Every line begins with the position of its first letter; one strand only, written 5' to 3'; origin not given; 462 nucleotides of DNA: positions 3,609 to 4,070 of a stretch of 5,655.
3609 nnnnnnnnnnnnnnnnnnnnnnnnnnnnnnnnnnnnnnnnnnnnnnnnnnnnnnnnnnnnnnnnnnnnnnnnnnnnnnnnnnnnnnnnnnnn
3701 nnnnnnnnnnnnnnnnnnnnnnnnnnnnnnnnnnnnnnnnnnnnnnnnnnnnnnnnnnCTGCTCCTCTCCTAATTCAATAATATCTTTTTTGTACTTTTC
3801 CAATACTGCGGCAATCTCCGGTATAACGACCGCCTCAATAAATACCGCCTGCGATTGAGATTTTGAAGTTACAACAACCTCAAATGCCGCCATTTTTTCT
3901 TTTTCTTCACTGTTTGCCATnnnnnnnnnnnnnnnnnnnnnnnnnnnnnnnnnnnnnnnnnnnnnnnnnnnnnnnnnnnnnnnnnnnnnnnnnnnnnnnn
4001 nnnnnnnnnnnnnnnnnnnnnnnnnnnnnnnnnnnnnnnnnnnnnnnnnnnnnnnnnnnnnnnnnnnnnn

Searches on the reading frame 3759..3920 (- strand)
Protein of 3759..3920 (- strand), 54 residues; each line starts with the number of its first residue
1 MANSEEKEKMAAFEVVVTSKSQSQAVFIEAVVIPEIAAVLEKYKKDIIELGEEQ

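Call 64: predict_structure(protein=window:3759-3920:-)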
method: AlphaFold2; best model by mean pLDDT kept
length: 54 residues; sequences in the alignment: 1
mean_pLDDT: 90.3   pTM: 0.49
mean pLDDT of the five models: 90.3, 78.6, 74.3, 64.8, 53.5
residues with pLDDT >= 90: 34; 70-90: 18; 50-70: 2; < 50: 0
segments of 3 or more residues with pLDDT < 50: none
pLDDT, mean of each block of 10 residues (from residue 1): 86 87 91 97 95 80
secondary structure, 60 per line:
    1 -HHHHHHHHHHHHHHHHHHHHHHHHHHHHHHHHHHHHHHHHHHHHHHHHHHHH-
elements in order: H2-53
